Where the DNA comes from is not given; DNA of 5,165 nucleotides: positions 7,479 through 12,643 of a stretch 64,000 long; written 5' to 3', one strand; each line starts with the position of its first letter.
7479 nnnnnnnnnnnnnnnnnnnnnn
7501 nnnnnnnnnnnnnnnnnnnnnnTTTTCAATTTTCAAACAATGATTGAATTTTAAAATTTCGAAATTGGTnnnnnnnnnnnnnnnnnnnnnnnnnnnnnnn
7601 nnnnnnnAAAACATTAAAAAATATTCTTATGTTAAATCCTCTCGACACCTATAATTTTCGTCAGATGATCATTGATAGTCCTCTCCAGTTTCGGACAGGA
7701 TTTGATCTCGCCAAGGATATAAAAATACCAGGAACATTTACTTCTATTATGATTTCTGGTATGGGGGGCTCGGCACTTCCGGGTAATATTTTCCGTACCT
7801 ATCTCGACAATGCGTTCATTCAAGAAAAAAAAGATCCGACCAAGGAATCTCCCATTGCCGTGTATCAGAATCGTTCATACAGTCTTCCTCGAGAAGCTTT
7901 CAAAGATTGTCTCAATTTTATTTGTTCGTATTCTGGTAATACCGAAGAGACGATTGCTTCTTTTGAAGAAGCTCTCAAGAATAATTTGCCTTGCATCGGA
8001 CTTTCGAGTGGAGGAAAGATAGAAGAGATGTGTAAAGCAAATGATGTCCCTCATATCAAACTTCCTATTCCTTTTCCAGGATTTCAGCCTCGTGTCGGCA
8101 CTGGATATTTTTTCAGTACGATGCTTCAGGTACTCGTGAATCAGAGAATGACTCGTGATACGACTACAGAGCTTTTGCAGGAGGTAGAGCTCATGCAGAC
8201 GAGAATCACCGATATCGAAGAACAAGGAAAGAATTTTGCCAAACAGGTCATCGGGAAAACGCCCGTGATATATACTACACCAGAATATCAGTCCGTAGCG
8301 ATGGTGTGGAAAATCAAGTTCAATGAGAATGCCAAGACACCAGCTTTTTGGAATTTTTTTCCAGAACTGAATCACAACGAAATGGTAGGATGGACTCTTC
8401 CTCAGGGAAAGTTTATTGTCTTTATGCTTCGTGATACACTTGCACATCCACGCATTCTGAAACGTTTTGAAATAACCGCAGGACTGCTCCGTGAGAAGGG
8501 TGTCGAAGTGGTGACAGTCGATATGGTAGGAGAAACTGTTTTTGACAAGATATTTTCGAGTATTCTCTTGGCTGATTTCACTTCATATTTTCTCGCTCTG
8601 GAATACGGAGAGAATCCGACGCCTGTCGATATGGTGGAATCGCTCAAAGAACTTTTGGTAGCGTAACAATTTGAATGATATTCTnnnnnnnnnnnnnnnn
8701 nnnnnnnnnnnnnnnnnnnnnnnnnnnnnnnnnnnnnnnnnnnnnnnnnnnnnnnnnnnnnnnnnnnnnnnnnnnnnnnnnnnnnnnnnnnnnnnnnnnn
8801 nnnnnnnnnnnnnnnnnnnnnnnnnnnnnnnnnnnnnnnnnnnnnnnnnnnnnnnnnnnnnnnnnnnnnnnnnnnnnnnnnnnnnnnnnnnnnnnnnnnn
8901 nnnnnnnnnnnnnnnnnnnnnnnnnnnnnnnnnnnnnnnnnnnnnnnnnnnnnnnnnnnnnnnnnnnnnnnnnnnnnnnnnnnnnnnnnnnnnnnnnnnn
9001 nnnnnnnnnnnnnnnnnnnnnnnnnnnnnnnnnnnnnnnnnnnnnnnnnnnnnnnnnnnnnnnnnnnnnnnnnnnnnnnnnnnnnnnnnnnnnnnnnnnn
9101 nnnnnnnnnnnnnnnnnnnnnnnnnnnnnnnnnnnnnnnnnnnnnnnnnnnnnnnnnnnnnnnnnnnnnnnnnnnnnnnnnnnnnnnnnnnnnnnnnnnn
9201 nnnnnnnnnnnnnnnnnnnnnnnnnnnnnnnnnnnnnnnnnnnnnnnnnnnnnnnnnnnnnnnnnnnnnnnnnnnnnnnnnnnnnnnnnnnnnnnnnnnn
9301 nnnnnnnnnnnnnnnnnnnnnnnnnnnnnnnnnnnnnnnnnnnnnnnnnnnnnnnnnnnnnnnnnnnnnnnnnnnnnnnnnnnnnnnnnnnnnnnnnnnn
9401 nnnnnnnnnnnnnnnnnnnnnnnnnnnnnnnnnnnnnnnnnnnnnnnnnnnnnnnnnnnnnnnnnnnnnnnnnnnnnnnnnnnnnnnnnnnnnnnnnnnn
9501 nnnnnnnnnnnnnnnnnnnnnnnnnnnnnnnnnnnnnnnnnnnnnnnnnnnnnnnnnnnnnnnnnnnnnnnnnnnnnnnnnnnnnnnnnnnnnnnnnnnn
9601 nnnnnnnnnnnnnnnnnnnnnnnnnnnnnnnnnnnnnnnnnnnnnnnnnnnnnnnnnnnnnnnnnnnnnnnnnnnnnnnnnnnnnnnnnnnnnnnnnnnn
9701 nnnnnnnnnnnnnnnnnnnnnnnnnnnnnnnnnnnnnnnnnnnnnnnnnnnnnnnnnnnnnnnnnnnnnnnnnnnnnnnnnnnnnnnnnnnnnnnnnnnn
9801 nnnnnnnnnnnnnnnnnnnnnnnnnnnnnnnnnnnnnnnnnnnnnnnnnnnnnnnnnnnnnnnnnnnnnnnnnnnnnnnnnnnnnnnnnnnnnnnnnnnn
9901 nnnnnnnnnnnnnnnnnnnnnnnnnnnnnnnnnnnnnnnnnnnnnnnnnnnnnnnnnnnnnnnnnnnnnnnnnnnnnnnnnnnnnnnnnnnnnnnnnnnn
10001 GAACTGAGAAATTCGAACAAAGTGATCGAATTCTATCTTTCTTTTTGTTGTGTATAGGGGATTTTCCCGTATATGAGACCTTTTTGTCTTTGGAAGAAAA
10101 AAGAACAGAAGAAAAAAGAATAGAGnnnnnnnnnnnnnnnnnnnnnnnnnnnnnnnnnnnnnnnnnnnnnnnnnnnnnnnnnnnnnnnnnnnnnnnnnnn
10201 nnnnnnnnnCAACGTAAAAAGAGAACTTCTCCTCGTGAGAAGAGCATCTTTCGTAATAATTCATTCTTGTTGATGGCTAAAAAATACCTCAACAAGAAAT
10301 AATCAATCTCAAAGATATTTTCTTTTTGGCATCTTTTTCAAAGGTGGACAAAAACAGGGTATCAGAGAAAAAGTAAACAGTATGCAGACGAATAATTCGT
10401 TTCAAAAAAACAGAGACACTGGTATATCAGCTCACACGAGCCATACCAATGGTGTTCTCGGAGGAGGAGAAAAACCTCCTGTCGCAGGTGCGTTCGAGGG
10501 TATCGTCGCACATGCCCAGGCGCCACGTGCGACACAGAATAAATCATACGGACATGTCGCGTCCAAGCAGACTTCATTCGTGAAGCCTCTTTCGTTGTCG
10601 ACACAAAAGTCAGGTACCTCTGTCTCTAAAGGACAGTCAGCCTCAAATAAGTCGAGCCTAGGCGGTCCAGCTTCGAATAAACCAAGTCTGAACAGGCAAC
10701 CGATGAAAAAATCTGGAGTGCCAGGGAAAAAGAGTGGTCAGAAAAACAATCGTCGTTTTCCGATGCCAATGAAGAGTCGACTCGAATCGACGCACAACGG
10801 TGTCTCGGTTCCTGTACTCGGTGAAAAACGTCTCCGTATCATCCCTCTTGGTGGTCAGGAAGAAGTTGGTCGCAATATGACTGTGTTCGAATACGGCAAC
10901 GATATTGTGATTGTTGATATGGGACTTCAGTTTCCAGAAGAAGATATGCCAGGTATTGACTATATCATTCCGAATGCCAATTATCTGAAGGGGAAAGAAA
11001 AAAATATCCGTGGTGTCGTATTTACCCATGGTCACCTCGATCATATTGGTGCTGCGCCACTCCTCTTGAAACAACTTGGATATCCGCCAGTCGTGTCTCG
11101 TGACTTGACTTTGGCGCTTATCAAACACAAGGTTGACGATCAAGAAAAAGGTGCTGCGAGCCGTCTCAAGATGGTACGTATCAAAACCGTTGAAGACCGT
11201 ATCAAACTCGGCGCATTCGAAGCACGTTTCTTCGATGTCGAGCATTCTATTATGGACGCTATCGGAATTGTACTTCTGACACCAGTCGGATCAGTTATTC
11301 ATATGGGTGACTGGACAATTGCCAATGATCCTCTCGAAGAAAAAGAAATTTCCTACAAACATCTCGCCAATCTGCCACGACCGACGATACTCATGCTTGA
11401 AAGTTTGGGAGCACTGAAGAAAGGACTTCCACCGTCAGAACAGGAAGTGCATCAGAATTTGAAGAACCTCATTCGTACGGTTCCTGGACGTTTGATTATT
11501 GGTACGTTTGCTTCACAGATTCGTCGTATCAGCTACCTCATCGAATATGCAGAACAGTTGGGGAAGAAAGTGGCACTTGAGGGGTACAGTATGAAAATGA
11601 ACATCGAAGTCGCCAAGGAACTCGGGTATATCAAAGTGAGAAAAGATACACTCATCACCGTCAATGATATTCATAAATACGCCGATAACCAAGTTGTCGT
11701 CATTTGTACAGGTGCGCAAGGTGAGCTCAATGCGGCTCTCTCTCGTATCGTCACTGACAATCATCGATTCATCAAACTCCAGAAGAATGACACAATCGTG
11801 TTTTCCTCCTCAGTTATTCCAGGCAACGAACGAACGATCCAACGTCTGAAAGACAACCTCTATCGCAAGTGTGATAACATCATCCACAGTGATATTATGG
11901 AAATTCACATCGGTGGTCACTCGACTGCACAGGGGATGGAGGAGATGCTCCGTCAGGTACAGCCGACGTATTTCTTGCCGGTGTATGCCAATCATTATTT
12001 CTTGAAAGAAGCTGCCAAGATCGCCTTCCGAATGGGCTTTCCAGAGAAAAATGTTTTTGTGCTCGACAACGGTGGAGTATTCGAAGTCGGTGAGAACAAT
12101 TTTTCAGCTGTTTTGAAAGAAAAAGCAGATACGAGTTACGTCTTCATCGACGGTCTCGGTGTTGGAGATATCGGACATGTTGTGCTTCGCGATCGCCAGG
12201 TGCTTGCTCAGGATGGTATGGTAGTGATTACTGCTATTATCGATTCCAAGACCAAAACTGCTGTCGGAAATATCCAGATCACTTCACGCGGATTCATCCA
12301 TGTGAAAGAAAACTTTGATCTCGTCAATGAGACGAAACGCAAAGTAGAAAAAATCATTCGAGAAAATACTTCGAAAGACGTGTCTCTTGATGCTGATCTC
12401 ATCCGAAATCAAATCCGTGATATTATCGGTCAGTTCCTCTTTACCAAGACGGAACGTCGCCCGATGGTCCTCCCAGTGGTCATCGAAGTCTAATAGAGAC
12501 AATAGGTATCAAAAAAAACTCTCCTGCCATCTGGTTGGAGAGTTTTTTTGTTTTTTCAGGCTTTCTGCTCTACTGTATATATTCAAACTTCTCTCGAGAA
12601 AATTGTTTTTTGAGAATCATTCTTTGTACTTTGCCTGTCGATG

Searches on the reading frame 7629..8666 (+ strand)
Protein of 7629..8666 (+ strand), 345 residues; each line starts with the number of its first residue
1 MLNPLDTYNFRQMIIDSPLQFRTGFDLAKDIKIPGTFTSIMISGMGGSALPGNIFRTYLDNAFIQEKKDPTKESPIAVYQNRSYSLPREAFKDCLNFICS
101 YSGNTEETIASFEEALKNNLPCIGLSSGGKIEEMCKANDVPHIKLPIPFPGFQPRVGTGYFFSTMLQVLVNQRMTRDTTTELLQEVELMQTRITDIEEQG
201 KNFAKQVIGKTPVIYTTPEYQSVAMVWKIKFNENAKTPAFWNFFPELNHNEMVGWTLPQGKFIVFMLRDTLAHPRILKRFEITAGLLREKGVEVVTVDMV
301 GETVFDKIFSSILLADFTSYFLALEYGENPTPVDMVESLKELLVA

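Call 43: search_protein_families(library=pfam, proteins=[window:7629-8666:+], max_evalue=0.001)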
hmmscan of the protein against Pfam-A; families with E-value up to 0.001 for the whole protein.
window:7629-8666:+ (345 aa): 1 family
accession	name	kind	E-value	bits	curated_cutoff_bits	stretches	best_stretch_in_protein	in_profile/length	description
PF10432.14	bact-PGI_C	-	4.9e-45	153.6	24.5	1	197-342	2-150/151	Bacterial phospho-glucose isomerase C-terminal SIS domain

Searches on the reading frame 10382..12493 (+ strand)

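Call 43: search_protein_families(library=pfam, proteins=[window:10382-12493:+], max_evalue=0.001)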
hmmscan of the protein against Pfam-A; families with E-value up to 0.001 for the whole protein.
window:10382-12493:+ (703 aa): 4 families
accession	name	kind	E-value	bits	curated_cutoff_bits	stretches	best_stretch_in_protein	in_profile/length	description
PF22505.1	RNase_J_b_CASP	-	1.9e-44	150.9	27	1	369-493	2-126/126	Ribonuclease J, beta-CASP domain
PF17770.6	RNase_J_C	-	3.8e-27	95.7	23.8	1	601-703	1-102/102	Ribonuclease J C-terminal domain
PF00753.33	Lactamase_B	-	1.6e-12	48.2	22.7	1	163-315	5-154/196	Metallo-beta-lactamase superfamily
PF12706.13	Lactamase_B_2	-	3.9e-07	30.3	27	1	206-317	27-149/200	Beta-lactamase superfamily domain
